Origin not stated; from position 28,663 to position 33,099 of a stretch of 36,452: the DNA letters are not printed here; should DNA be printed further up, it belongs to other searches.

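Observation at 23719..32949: Tightly coupled three-gene operon for 1378-, 1008- and 684-aa exported proteins with no nameable function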

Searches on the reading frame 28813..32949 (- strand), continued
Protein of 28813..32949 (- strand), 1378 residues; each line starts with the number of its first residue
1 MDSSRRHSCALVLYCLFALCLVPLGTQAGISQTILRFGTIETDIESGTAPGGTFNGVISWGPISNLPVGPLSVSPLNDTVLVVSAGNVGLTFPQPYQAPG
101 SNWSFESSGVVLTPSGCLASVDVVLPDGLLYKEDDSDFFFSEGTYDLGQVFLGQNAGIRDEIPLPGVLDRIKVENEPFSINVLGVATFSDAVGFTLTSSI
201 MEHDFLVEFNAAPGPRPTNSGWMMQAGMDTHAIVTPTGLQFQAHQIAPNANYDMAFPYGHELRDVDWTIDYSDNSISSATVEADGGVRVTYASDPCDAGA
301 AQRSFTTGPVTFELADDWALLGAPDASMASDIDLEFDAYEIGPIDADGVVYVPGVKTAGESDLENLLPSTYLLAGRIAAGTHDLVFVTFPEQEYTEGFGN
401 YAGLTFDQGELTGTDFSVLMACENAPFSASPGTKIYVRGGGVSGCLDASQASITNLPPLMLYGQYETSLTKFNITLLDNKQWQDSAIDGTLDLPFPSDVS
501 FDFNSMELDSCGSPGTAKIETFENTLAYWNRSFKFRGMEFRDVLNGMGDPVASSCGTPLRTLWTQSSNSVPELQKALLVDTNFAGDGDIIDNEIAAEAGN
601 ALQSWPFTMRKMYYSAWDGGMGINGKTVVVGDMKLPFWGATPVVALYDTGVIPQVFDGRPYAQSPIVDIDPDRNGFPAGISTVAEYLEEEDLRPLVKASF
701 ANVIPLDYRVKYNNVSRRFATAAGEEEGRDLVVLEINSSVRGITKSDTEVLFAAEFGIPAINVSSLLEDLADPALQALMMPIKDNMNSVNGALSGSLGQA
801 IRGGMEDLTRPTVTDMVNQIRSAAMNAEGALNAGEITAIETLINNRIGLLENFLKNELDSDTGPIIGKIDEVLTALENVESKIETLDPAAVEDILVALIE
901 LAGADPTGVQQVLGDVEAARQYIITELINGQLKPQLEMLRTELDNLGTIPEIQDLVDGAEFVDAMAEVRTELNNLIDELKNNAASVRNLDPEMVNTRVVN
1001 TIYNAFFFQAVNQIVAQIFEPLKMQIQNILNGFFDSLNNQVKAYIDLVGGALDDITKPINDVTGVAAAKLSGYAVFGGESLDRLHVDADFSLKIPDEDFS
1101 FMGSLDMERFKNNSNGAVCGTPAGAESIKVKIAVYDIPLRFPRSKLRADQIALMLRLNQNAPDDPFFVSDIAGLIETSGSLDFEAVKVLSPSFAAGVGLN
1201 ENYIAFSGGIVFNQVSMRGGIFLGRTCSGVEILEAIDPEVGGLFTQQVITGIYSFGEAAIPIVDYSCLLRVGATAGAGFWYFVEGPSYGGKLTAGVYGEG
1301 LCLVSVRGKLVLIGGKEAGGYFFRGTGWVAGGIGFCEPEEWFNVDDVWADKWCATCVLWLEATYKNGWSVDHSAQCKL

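Call 75: predict_structure(alignment_id=A7)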
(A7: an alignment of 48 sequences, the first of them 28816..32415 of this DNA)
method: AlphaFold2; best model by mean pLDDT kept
length: 1200 residues; sequences in the alignment: 48
mean_pLDDT: 84.9   pTM: 0.58
mean pLDDT of the five models: 84.9, 83.8, 82.1, 80.0, 79.9
residues with pLDDT >= 90: 504; 70-90: 583; 50-70: 94; < 50: 19
segments of 3 or more residues with pLDDT < 50: 580-585, 876-884
pLDDT, mean of each block of 10 residues (from residue 1): 75 86 82 84 86 86 88 89 93 87 92 88 91 89 87 88 91 82 58 85 74 78 92 93 93 93 93 96 94 93 86 96 94 91 88 93 91 84 94 91 95 88 93 93 92 94 94 88 89 91 90 92 79 92 85 68 92 76 48 61 75 66 82 92 89 90 90 88 82 83 77 68 68 75 77 82 78 85 90 91 90 92 85 81 77 70 65 49 54 88 88 69 88 87 91 91 81 93 91 92 83 92 92 84 92 87 81 91 79 86 84 90 83 89 89 86 84 83 87 86
secondary structure, 60 per line:
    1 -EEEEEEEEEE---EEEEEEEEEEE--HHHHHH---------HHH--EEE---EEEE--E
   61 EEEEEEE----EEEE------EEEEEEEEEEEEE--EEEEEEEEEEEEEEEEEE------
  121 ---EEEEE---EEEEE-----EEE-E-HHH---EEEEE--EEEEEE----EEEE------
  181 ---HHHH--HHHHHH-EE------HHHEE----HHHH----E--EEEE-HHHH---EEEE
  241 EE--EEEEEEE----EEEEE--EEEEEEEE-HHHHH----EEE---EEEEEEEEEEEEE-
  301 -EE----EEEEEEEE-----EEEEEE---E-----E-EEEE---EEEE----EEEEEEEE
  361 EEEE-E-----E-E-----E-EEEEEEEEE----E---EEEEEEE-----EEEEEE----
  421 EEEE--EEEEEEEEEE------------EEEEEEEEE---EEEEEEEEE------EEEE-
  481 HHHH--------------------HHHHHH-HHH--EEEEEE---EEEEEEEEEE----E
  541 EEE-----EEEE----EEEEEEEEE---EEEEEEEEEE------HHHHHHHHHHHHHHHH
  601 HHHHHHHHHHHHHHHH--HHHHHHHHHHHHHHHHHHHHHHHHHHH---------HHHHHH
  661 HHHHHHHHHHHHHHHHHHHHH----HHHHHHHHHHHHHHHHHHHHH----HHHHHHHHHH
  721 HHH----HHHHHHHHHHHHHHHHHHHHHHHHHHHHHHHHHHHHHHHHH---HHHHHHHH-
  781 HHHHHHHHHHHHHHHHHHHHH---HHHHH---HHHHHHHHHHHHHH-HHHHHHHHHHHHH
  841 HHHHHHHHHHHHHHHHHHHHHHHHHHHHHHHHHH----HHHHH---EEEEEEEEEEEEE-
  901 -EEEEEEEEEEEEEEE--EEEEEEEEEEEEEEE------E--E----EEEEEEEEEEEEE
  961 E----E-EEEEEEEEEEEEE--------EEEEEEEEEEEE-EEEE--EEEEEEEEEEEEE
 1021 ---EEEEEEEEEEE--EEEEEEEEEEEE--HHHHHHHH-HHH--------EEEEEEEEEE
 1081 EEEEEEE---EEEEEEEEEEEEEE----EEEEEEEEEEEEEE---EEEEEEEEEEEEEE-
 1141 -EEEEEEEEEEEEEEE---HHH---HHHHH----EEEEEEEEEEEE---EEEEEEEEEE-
elements in order (helices of 4 or more, strands of 3 or more residues): E2-11 E15-25 H28-33 E48-50 E54-57 E60-67 E72-75 E82-94 E97-114 E124-128 E132-136 E142-144 E154-158 E161-166 E171-174 H184-187 H190-195 H214-217 E225-228 H230-233 E237-242 E245-251 E256-260 E263-270 H272-276 E281-283 E287-299 E308-315 E321-326 E338-341 E345-348 E353-364 E382-390 E399-405 E411-416 E421-424 E427-436 E449-457 E461-469 E476-479 H481-484 H505-510 E517-522 E526-535 E540-543 E549-552 E557-565 E569-578 H585-616 H619-645 H655-681 H686-706 H711-723 H728-768 H772-779 H781-801 H805-809 H813-826 H828-874 H879-883 E887-899 E902-916 E919-933 E948-961 E968-980 E989-1000 E1002-1005 E1008-1020 E1024-1034 E1037-1048 H1051-1058 E1071-1087 E1091-1104 E1109-1122 E1126-1139 E1142-1156 H1166-1170 E1175-1186 E1190-1199

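Call 78: fold_search(model_id=the predicted structure, library=pdb)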
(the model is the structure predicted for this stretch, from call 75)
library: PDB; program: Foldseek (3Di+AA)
matches with E <= 10: 488; with E <= 0.001: 4
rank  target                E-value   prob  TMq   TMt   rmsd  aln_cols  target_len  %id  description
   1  9ea7                  1.7e-06  0.92  0.09  0.04  60.1      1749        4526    8  The Structure of ApoB100 from Human Low-Density Lipoprotein (released 2024-12-18)
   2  9enr_A                1.1e-04  0.57  0.09  0.08  36.2      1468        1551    7  Vitellogenin from the honey bee hemolymph (released 2025-03-26)
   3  9e9r                  1.4e-04  0.66  0.09  0.05  41.4      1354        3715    8  The Structure of ApoB100 from Human Low-Density Lipoprotein (released 2024-12-18)
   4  6i7s_G                4.9e-04  0.23  0.06  0.07  38.1      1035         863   10  Microsomal triglyceride transfer protein (released 2019-08-21)
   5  7zeu_A                5.6e-03  0.33  0.05  0.11  28.4       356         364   13  Crystal structure of human Clusterin, crystal form II (released 2023-10-11)
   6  7zeu_D                2.2e-02  0.33  0.06  0.14  27.0       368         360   10  Crystal structure of human Clusterin, crystal form II (released 2023-10-11)
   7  5khr_I                2.3e-02  0.41  0.10  0.15  28.2       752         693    9  Model of human Anaphase-promoting complex/Cyclosome complex (APC15 deletion mutant) in complex with the E2 UBE2C/UBCH1 (released 2016-08-24)
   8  8h1r_D                2.6e-02  0.16  0.10  0.13  38.5      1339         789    6  Crystal structure of LptDE-YifL complex (released 2023-10-25)
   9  7p3r_B                3.8e-02  0.30  0.05  0.13  45.8       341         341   12  Helical structure of the toxin MakA from Vibrio cholera (released 2022-02-23)
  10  8r5s_A                4.0e-02  0.63  0.06  0.22  24.7       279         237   15  t113 - De-novo designed soluble homotetramer (released 2024-11-27)
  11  7rtw_A                4.4e-02  0.35  0.06  0.13  20.2       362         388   12  Cryo-EM structure of a TTYH3 cis-dimer (released 2021-08-25)
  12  7sqc_1K               5.0e-02  0.54  0.06  0.16  29.5       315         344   11  Ciliary C1 central pair apparatus isolated from Chlamydomonas reinhardtii (released 2022-04-13)
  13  7sqc_1W               5.4e-02  0.35  0.05  0.16  28.1       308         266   15  Ciliary C1 central pair apparatus isolated from Chlamydomonas reinhardtii (released 2022-04-13)
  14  8h1s_A                7.9e-02  0.30  0.09  0.11  16.6       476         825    7  Crystal structure of apo-LptDE complex (released 2023-10-11)
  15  7n6g_3R               8.2e-02  0.16  0.05  0.11  46.1       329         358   13  C1 of central pair (released 2022-05-18)
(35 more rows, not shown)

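Call 81: search_solved_structures(query=A6, max_evalue=10)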
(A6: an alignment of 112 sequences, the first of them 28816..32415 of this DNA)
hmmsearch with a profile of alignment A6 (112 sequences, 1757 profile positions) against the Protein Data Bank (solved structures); distinct sequences matched with E-value up to 10: 432 (the best 60 are shown).
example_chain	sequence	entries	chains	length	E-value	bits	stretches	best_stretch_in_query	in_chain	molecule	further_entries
4tql_A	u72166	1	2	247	1.3e-06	29.5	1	1173-1394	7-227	Three helix bundle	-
3s84_A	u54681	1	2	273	2.1e-06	28.8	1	1135-1345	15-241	Apolipoprotein A-IV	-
9hx4_F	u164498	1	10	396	6.2e-06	27.2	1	1134-1386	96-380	Apolipoprotein A-IV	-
7zr2_A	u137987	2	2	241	6.5e-06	27.2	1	1165-1351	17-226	Spike protein S2',Chimeric protein mimic of SARS-CoV-2 Spike HR1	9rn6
13hr_I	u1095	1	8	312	1.3e-05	26.1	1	1220-1348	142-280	Mce/MlaD domain-containing protein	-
2l7b_A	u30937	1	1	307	2e-05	25.5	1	1156-1373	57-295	Apolipoprotein E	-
5cwb_A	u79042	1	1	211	8.3e-05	23.5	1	1219-1366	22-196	Designed helical repeat protein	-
7wxz_A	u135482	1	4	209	0.00013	22.9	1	1180-1361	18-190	Spike protein S2'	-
3k2s_A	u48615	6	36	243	0.00013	22.8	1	1256-1426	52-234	Apolipoprotein A-I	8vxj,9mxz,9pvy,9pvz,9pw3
8qae_A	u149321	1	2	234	0.00014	22.7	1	1183-1352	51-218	sc-apCC-6-SLLA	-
9ugr_A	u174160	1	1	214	0.00014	22.7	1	1172-1332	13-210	Syn-F4-Link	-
7kjr_C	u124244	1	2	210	0.00015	22.7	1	1266-1429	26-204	Apolipoprotein A-I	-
8eqs_C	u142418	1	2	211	0.00015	22.7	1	1266-1429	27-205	Apolipoprotein A-I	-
1av1_A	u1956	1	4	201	0.00016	22.5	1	1267-1430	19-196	APOLIPOPROTEIN A-I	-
4v6m_A0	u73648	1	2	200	0.00017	22.5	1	1267-1430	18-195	Apolipoprotein A-I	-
4hpq_C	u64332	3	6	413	0.00097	20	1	1265-1378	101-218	Atg17 | KLTH0D15642p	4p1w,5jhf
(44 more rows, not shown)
